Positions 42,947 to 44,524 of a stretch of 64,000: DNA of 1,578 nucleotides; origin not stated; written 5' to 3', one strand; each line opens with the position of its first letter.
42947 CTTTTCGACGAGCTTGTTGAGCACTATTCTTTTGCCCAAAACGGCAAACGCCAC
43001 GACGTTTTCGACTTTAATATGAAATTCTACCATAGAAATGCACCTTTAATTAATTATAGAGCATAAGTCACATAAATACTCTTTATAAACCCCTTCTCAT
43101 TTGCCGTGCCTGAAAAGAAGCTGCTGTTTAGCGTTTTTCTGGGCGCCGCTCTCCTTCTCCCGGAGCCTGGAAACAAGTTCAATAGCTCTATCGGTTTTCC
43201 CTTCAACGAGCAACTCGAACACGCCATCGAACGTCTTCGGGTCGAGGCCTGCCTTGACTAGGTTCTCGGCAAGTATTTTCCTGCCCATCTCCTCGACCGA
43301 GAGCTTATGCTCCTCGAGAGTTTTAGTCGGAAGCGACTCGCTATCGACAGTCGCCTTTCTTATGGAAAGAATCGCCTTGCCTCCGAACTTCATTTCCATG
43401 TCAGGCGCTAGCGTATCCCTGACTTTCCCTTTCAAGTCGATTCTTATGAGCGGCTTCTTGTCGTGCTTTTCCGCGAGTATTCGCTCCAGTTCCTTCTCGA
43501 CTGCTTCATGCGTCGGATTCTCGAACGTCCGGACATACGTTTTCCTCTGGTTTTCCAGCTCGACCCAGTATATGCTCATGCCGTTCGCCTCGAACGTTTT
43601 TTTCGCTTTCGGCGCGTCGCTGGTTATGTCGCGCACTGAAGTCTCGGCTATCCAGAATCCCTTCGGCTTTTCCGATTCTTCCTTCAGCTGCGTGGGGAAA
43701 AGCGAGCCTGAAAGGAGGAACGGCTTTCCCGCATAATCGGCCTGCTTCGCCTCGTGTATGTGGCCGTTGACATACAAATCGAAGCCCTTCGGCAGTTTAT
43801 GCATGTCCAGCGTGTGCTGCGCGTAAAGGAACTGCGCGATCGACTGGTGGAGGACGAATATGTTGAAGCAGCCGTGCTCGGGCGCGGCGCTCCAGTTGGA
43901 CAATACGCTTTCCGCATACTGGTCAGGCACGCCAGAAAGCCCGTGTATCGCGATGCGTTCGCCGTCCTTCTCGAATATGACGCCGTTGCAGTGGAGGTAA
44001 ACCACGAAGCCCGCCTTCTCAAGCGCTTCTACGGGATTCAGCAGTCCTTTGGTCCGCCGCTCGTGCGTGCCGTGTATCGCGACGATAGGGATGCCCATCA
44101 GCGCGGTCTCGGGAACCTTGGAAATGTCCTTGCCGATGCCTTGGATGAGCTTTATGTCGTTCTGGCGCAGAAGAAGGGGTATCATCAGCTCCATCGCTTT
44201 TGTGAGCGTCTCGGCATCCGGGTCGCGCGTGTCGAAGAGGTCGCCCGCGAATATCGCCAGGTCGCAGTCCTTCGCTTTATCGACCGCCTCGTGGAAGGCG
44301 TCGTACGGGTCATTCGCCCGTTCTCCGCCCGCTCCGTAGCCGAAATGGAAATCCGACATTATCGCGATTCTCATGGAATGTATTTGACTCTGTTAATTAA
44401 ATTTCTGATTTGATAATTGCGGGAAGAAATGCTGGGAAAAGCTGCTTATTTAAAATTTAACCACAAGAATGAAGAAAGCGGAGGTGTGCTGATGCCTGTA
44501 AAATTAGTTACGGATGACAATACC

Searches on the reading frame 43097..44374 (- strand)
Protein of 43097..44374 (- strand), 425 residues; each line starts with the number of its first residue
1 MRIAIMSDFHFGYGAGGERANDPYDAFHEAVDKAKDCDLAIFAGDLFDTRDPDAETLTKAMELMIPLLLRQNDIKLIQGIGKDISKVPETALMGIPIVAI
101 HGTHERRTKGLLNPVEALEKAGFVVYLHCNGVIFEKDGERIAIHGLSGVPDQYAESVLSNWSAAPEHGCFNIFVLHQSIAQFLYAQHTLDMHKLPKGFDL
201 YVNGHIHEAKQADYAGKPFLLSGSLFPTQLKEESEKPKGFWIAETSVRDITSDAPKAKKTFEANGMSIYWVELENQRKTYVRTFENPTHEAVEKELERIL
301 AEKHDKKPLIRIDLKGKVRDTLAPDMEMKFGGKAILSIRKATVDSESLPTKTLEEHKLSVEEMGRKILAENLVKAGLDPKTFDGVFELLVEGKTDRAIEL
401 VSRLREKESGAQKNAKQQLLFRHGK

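Call 45: search_protein_families(library=pfam, proteins=[window:43097-44374:-], max_evalue=0.001)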
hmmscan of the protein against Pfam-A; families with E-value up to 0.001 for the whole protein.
window:43097-44374:- (425 aa): 2 families
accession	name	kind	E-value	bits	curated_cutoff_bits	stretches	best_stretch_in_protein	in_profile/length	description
PF00149.33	Metallophos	-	1.4e-10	42.3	21.5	1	1-208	1-190/191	Calcineurin-like phosphoesterase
PF12850.12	Metallophos_2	-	1.7e-09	38.3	27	1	1-232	1-142/154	Calcineurin-like phosphoesterase superfamily domain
